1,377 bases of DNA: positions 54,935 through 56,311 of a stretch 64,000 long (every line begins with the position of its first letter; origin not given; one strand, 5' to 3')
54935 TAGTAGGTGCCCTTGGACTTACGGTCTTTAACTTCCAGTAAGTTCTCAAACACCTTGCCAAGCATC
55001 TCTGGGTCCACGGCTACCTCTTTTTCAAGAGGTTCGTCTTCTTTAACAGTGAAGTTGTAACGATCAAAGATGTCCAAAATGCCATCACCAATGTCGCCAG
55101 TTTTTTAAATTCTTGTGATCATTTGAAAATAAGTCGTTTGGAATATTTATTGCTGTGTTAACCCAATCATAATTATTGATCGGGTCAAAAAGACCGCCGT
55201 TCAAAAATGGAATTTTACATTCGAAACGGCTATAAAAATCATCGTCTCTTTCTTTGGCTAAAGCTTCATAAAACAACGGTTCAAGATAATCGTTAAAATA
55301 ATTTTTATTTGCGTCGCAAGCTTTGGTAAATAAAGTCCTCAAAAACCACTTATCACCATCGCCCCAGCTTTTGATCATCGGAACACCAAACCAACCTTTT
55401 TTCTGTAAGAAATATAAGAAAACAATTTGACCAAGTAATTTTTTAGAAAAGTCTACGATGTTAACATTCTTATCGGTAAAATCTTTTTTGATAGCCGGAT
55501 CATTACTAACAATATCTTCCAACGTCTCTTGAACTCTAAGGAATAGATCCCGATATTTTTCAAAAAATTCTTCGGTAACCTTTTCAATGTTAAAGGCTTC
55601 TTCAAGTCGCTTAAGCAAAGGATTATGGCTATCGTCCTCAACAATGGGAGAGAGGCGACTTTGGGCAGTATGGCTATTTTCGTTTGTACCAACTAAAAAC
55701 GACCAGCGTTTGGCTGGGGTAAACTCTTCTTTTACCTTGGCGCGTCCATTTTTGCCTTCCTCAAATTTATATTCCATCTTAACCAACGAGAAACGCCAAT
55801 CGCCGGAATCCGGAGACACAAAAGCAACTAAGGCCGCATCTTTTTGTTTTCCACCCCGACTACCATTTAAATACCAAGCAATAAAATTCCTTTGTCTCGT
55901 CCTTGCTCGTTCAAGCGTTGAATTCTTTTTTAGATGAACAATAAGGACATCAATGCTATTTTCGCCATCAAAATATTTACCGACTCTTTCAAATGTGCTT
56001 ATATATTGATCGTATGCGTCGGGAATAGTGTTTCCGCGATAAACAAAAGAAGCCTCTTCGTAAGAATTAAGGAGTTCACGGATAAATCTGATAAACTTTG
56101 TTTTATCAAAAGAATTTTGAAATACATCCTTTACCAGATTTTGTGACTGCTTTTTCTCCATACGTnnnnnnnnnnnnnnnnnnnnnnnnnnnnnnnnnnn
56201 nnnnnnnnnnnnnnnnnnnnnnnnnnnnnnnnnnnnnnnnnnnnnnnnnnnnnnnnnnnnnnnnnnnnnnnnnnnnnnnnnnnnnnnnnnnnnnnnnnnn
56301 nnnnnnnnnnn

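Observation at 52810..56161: Large N6-adenine methyltransferase split by a frameshift at a homopolymeric A6/T6 tract: pseudogene, sequencing error or phase-variable switch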

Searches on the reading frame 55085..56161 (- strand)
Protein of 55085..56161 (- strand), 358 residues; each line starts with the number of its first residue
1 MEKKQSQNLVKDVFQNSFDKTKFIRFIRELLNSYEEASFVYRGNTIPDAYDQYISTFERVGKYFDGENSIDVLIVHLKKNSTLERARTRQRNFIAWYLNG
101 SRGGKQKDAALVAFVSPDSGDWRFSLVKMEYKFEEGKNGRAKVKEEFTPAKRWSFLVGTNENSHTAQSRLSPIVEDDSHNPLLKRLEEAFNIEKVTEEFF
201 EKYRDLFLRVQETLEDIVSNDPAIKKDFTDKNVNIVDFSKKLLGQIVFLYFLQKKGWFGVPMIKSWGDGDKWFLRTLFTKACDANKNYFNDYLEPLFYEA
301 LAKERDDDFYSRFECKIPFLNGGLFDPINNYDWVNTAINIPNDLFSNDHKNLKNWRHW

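Call 3: search_protein_families(library=pfam, proteins=[window:55085-56161:-], max_evalue=0.01)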
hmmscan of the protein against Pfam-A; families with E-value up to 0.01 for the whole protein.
window:55085-56161:- (358 aa): 1 family
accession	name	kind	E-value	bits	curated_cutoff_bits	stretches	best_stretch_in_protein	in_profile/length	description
PF24064.2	HTH_NPRL3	-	0.0055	17.1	27.2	0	54-75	20-41/62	GATOR1 complex protein NPRL3, C-terminal HTH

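Call 14: list_cluster_members(proteins=[P0004, window:55085-56161:-, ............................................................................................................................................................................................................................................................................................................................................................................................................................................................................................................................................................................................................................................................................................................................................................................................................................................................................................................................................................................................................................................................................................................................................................])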
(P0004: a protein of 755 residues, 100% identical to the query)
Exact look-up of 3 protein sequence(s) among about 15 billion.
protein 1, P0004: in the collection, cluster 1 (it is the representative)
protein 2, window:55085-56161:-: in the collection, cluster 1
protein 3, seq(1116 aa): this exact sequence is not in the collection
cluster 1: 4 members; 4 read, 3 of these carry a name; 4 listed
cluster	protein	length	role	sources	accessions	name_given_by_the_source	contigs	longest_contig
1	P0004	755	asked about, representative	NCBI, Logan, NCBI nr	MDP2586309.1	MAG: TaqI-like C-terminal specificity domain-containing protein [Candidatus ... | TaqI-like C-terminal specificity domain-containing protein [Candidatus Komeilibacteria ...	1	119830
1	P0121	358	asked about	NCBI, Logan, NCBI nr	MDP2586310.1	MAG: hypothetical protein Q8P32_00855 [Candidatus Komeilibacteria bacterium] | hypothetical protein [Candidatus Komeilibacteria bacterium]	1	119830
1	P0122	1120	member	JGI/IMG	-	hypothetical protein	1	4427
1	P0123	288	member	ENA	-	-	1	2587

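Call 15: find_encoding_contigs(protein=P0122, flank=5000, max_places=10)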
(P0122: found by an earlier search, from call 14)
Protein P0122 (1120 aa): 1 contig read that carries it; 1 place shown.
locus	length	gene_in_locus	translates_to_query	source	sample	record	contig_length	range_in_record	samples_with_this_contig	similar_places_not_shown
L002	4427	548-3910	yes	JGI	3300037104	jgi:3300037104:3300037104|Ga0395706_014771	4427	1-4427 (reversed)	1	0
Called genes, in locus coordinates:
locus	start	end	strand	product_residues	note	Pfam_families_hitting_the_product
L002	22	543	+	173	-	-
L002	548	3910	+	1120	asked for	PF20473:MmeI_Mtase (weak), PF07669:Eco57I, PF02384:N6_Mtase, PF12950:TaqI_C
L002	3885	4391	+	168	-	-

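Call 17: find_encoding_contigs(protein=P0123, flank=5000, max_places=5)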
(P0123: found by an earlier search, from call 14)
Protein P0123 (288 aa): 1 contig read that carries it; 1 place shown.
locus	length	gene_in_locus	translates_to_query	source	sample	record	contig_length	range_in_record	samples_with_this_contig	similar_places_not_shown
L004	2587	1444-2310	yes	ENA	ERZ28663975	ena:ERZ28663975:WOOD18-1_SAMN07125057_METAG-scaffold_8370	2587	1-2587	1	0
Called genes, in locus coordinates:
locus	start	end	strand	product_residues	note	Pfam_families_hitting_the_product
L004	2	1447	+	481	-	?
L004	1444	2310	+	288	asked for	PF07669:Eco57I, PF02384:N6_Mtase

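Call 24: search_protein_families(library=padloc, proteins=[P0122], max_evalue=0.001)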
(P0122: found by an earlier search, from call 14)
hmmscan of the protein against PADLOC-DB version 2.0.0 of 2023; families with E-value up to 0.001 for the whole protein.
P0122 (1120 aa): 37 families (the best 25 are shown)
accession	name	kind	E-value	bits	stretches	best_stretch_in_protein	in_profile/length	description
PDLC03596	REase_MTase_IIG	-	1e-255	849.7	5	1-397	1-399/1148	Type IIG restriction enzyme-methyltransferase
PDLC03612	REase_MTase_IIG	-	3.1e-62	209.1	3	529-854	582-921/1247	Type IIG restriction enzyme-methyltransferase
PDLC03601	REase_MTase_IIG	-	5.8e-60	201.2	1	189-847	201-780/1110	Type IIG restriction enzyme-methyltransferase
PDLC03348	MTase_II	-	4e-42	142.7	1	734-1070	342-674/727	Type II methyltransferase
PDLC02643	DrmMI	-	1.2e-31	107.5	1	489-799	598-932/1347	DrmMI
PDLC03604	REase_MTase_IIG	-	2e-24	83.8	2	720-924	517-729/1011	Type IIG restriction enzyme-methyltransferase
PDLC02638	DrmMI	-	2.6e-22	76.8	1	526-795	658-930/935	DrmMI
PDLC03609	REase_MTase_IIG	-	1.6e-20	70.5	2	681-903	502-726/1066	Type IIG restriction enzyme-methyltransferase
PDLC03629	REase_MTase_IIG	-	3.6e-17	59.5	2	485-593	428-536/1182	Type IIG restriction enzyme-methyltransferase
PDLC03338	MTase_II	-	4.9e-16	56.6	1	734-848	241-351/604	Type II methyltransferase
PDLC02644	DrmMI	-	5.2e-15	52.4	2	702-793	346-439/988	DrmMI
PDLC02646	DrmMI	-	8.7e-15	51.9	2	526-593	37-98/792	DrmMI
PDLC02523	PglX|PglXI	-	2.7e-14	49.9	1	485-846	324-666/1428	PglX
PDLC03313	MTase_II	-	2.9e-14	50.5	1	734-827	140-231/563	Type II methyltransferase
PDLC02529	PglX|PglXI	-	9.9e-14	48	1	490-599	226-323/1189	PglX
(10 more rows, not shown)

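Call 34: search_solved_structures(query=P0122, max_evalue=0.001)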
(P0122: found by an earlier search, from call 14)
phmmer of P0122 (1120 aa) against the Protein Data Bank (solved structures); distinct sequences matched with E-value up to 0.001: 2.
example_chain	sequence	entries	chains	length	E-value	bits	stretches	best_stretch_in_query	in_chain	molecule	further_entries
7lni_A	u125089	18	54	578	1.5e-09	39.7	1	739-858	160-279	Site-specific DNA-methyltransferase (adenine-specific)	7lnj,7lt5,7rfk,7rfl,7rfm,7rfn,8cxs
8cxz_A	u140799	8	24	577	1.5e-09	39.7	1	739-858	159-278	Site-specific DNA-methyltransferase (adenine-specific)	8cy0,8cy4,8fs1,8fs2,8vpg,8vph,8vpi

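Call 36: search_protein_families(library=ncbifam, proteins=[P0122], max_evalue=0.001)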
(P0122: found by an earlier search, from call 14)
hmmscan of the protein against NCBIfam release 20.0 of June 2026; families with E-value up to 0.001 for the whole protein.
P0122 (1120 aa): 4 families
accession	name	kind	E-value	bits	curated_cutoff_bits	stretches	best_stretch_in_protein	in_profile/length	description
NF033452.1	BREX_1_MTaseX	exception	7.1e-24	83.7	500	1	409-856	254-621/1210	BREX-1 system adenine-specific DNA-methyltransferase PglX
NF033455.1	BREX_6_MTaseX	exception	4.5e-16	57.6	900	1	481-848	317-661/1319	BREX-6 system adenine-specific DNA-methyltransferase PglX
NF033451.1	BREX_2_MTaseX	equivalog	5.4e-12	44.3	400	1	489-593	221-318/1185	BREX-2 system adenine-specific DNA-methyltransferase PglX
TIGR03534.1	RF_mod_PrmC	equivalog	5.7e-06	26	199.1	1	705-796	123-216/253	peptide chain release factor N(5)-glutamine methyltransferase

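Call 52: predict_structure(alignment_id=A2)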
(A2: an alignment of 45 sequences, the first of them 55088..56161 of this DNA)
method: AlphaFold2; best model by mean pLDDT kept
length: 358 residues; sequences in the alignment: 45
mean_pLDDT: 78.4   pTM: 0.62
mean pLDDT of the five models: 78.4, 77.7, 73.4, 73.1, 72.9
residues with pLDDT >= 90: 82; 70-90: 181; 50-70: 84; < 50: 11
segments of 3 or more residues with pLDDT < 50: 351-358
pLDDT, mean of each block of 10 residues (from residue 1): 92 93 95 86 77 88 91 89 72 86 75 91 90 55 57 86 81 90 91 67 82 90 87 85 80 80 80 82 76 65 57 65 62 67 69 34
secondary structure, 60 per line:
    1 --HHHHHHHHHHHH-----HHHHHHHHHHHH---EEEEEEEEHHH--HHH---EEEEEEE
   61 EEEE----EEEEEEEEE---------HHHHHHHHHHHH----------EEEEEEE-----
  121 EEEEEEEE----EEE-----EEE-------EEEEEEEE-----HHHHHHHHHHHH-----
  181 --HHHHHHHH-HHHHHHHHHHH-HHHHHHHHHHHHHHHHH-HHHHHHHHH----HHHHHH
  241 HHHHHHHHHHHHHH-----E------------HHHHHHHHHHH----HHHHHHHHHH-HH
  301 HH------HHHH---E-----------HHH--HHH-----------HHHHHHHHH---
elements in order: H3-14 H20-31 E35-42 E54-64 E69-77 H87-98 E109-115 E121-128 E133-135 E141-143 E151-158 H164-175 H183-190 H192-202 H204-220 H222-230 H235-254 H273-283 H288-297 H299-302 H309-312 H347-355

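Call 54: fold_search(model_id=the predicted structure, library=pdb)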
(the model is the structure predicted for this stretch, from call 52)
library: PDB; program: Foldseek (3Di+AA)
matches with E <= 10: 936; with E <= 0.001: 0
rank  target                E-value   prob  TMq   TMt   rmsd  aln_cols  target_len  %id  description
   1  4rpa_A                4.3e-03  0.96  0.17  0.19   8.7       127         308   10  Crystal structure of inorganic pyrophosphatase from Staphylococcus aureus in complex with Mn2+ (released 2015-01-21)
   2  3wb9_A                6.8e-03  0.57  0.13  0.15  15.0       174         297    7  Crystal Structures of meso-diaminopimelate dehydrogenase from Symbiobacterium thermophilum (released 2014-03-26)
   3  8i9r_Cy               1.1e-02  0.30  0.12  0.16  13.8       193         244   11  Cryo-EM structure of a Chaetomium thermophilum pre-60S ribosomal subunit - State 5S RNP (released 2023-05-17)
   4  3wyb_A                1.2e-02  0.41  0.13  0.14  15.4       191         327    9  Structure of a meso-diaminopimelate dehydrogenase (released 2015-05-06)
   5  8hp0_A                1.3e-02  0.30  0.13  0.16  15.1       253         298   10  Crystal structure of meso-diaminopimelate dehydrogenase from Prevotella timonensis (released 2023-12-13)
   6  5gz1_B                1.7e-02  0.38  0.13  0.15  15.2       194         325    9  Structure of substrate/cofactor-free D-amino acid dehydrogenase (released 2017-04-12)
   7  9r7o_H                1.9e-02  0.35  0.16  0.17  14.5       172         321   14  DhhP of Borrelia burgdorferi in complex with AMP (released 2026-01-21)
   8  8ioo_A                2.1e-02  0.38  0.13  0.14  11.2       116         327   17  Crystal structure of Deinococcus radiodurans RecJ-like protein in complex with Mg2+ (released 2024-03-20)
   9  8ir3_T                2.1e-02  0.15  0.09  0.12  14.7       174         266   13  human nuclear pre-60S ribosomal particle - State B' (released 2023-08-09)
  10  3bio_B                2.2e-02  0.41  0.13  0.15  14.8       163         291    6  Crystal structure of oxidoreductase (Gfo/Idh/MocA family member) from Porphyromonas gingivalis W83 (released 2007-12-25)
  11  2qb6_A                2.3e-02  0.33  0.15  0.14  11.1       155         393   11  Saccharomyces cerevisiae cytosolic exopolyphosphatase, sulfate complex (released 2007-12-11)
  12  9qiw_CJ               2.3e-02  0.16  0.10  0.12  14.7       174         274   11  Human pre-60S - State 3 (released 2025-04-30)
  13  8pv1_Cf               2.3e-02  0.14  0.11  0.13  18.1       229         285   10  Chaetomium thermophilum pre-60S State 6 - pre-5S rotation - L1 intermediate - composite structure (released 2023-11-15)
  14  1k23_A                2.9e-02  0.77  0.17  0.19   9.4       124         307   12  Inorganic Pyrophosphatase (Family II) from Bacillus subtilis (released 2001-10-31)
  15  8ioo_C                2.9e-02  0.38  0.14  0.15  10.9       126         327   15  Crystal structure of Deinococcus radiodurans RecJ-like protein in complex with Mg2+ (released 2024-03-20)
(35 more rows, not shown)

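Call 67: find_encoding_contigs(protein=window:55085-56161:-, flank=6000, max_places=10)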
Protein window:55085-56161:- (358 aa): 1 contig read that carries it; 1 place shown.
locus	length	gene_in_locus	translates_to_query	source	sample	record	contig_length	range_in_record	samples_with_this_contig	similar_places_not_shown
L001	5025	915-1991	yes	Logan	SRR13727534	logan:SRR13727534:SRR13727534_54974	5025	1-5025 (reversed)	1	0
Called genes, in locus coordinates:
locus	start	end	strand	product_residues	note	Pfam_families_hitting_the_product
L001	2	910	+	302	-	?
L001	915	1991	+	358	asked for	-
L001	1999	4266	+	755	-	PF20473:MmeI_Mtase (weak), PF07669:Eco57I, PF02384:N6_Mtase, PF12950:TaqI_C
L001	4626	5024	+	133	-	?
